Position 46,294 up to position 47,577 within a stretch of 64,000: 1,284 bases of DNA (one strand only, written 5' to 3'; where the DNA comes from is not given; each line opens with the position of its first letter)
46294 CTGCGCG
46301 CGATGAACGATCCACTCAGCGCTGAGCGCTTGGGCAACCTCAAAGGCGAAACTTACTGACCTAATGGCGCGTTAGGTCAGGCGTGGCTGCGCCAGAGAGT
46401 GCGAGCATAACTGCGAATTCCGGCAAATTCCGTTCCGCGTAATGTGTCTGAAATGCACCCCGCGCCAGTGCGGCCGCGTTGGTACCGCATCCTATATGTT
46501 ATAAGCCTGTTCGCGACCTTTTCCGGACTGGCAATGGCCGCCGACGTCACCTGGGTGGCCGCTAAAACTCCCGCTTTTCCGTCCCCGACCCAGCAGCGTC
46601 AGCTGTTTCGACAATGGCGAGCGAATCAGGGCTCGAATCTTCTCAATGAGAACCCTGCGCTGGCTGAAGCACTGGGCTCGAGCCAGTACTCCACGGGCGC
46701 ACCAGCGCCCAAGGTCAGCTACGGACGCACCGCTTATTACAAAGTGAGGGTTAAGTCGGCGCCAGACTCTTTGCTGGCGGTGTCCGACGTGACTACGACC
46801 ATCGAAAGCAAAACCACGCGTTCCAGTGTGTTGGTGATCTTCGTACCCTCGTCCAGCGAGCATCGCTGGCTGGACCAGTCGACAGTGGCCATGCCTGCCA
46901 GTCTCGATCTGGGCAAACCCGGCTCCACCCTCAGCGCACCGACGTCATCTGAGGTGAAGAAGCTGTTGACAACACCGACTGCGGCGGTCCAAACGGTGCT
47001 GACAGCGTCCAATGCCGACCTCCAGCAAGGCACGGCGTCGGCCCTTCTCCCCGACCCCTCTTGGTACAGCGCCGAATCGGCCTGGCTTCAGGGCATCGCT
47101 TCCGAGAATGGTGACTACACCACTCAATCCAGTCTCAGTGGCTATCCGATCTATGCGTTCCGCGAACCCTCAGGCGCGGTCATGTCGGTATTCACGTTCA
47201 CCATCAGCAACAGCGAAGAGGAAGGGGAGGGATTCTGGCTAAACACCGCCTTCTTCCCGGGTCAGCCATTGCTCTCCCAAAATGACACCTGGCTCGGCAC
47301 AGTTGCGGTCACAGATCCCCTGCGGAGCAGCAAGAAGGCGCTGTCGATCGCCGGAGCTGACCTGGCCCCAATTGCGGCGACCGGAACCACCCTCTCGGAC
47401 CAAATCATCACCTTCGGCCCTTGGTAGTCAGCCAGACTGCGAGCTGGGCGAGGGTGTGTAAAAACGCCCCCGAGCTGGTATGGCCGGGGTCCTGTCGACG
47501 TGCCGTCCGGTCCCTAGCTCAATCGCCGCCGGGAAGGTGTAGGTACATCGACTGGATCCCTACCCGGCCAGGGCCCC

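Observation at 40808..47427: Candidate novel cell-surface fibre locus: two paralogous small Cys-pair proteins + 1384-aa protein of 14 tandem IPT/TIG-like domains + secreted partner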

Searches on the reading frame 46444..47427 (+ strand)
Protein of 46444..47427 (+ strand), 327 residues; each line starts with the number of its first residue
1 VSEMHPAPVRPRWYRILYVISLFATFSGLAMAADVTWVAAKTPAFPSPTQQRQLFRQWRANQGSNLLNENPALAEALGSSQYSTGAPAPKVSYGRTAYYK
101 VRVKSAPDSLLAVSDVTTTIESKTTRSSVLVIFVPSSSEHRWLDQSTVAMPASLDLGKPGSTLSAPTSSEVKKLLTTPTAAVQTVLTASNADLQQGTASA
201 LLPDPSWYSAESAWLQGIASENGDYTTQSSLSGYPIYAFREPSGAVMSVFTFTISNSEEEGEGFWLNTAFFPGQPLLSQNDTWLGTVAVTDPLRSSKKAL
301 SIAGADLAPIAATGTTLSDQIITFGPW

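Call 3: search_protein_families(library=pfam, proteins=[window:46444-47427:+], max_evalue=1)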
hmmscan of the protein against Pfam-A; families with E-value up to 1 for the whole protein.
window:46444-47427:+ (327 aa): 0 families

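Call 4: search_protein_families(library=ncbifam, proteins=[window:46444-47427:+], max_evalue=1)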
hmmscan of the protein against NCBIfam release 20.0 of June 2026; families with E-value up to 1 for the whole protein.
window:46444-47427:+ (327 aa): 0 families

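Call 44: find_homologous_proteins(query=window:46444-47427:+, max_evalue=0.01)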
Query window:46444-47427:+ (327 aa): 14 proteins with E <= 0.01 among 5361 candidates.
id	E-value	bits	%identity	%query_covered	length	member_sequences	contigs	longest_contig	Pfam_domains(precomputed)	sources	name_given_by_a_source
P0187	1.6e-206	703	100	99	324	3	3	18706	-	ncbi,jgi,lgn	ncbi:MAG: hypothetical protein ACLQNU_05955 [Candidatus Dormibacteria bacterium]|jgi:hypothetical pr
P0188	4.3e-164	563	81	99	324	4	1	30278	-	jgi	jgi:hypothetical protein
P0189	6.4e-164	563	82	99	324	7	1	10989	-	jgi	-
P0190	8.7e-161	552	80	99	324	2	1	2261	-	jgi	jgi:hypothetical protein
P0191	2.5e-149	515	82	91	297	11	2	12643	-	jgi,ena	jgi:hypothetical protein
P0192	9.3e-149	513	82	91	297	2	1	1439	-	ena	-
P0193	5.4e-145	501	81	89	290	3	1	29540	-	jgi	jgi:hypothetical protein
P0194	9.8e-143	493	71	99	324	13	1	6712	-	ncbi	ncbi:MAG: hypothetical protein WBF51_09300 [Candidatus Dormiibacterota bacterium]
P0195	7.6e-142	490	72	99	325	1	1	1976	-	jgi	jgi:hypothetical protein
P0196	1.8e-140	486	77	91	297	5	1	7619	-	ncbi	ncbi:MAG: hypothetical protein WB801_02740 [Candidatus Dormiibacterota bacterium]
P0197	2.6e-140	485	77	91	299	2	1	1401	-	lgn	-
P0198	3.5e-140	485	78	91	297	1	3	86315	-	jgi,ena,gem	-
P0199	1.1e-137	477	76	91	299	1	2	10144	-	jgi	jgi:hypothetical protein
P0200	3.5e-60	222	48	79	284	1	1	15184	-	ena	-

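Call 45: find_encoding_contigs(protein=P0200, flank=10000, max_places=2)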
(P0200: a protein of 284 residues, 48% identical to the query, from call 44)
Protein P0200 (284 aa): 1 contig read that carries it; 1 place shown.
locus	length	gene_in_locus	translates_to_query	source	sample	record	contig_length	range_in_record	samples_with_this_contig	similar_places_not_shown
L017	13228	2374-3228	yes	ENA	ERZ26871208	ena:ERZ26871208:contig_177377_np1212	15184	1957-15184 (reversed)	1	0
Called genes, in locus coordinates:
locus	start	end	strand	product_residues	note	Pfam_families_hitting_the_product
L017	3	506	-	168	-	?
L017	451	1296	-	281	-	PF00296:Bac_luciferase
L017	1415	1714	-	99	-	-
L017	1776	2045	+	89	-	-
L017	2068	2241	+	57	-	-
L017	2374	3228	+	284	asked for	-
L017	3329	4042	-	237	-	PF01987:AIM24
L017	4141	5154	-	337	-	PF08240:ADH_N, PF00107:ADH_zinc_N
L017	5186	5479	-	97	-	PF06525:SoxE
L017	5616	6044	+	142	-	-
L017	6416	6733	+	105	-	-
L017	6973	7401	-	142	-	PF00557:Peptidase_M24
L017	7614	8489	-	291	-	PF05195:AMP_N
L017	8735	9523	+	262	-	PF00343:Phosphorylase (faint)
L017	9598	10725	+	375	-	PF00343:Phosphorylase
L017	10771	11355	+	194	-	-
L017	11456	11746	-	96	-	-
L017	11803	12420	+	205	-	PF21850:DUF6909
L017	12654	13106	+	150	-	PF01329:Pterin_4a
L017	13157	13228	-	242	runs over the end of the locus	PF08044:DUF1707, PF09922:LiaF-like_C (weak)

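Call 46: find_encoding_contigs(protein=P0198, flank=10000, max_places=2)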
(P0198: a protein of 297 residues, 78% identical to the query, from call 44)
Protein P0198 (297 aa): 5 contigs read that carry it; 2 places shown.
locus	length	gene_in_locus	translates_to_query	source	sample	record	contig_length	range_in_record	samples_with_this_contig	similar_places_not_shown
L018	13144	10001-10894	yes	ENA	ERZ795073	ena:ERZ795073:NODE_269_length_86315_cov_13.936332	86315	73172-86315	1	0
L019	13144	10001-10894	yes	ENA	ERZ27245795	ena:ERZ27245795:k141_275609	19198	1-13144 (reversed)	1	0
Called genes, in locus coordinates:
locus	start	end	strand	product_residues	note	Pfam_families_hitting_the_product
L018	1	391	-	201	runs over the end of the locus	PF02517:Rce1-like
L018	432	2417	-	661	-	PF00296:Bac_luciferase, PF01040:UbiA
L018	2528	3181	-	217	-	PF13672:PP2C_2, PF07228:SpoIIE (weak)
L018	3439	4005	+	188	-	-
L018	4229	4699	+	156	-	-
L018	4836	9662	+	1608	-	-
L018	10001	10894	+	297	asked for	-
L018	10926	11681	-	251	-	PF01987:AIM24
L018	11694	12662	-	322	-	PF08240:ADH_N, PF00107:ADH_zinc_N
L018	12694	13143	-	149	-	?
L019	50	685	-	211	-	PF02517:Rce1-like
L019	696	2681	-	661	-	PF00296:Bac_luciferase, PF01040:UbiA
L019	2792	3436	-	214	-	PF13672:PP2C_2, PF07228:SpoIIE (weak)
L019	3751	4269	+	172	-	-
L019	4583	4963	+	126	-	-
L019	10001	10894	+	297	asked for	-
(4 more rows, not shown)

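Call 67: predict_structure(alignment_id=A6)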
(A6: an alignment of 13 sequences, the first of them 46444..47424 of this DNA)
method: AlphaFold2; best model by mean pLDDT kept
length: 327 residues; sequences in the alignment: 13
mean_pLDDT: 33.5   pTM: 0.27
mean pLDDT of the five models: 33.5, 32.1, 29.6, 28.3, 27.7
residues with pLDDT >= 90: 0; 70-90: 0; 50-70: 4; < 50: 323
segments of 3 or more residues with pLDDT < 50: 1-167, 173-327
pLDDT, mean of each block of 10 residues (from residue 1): 39 39 34 25 34 41 33 37 32 44 46 42 39 41 34 33 44 45 39 29 31 33 28 26 26 28 25 29 28 25 23 26 25
secondary structure, 60 per line:
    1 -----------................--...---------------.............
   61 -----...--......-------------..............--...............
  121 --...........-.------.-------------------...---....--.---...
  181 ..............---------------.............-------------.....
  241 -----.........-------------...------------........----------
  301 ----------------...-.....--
elements in order: H12-27 H48-60 H71-76 E90-103 E106-120 E123-133 E162-164 H168-171 H178-194 H210-222 E236-240 E246-254 E283-290 E321-325
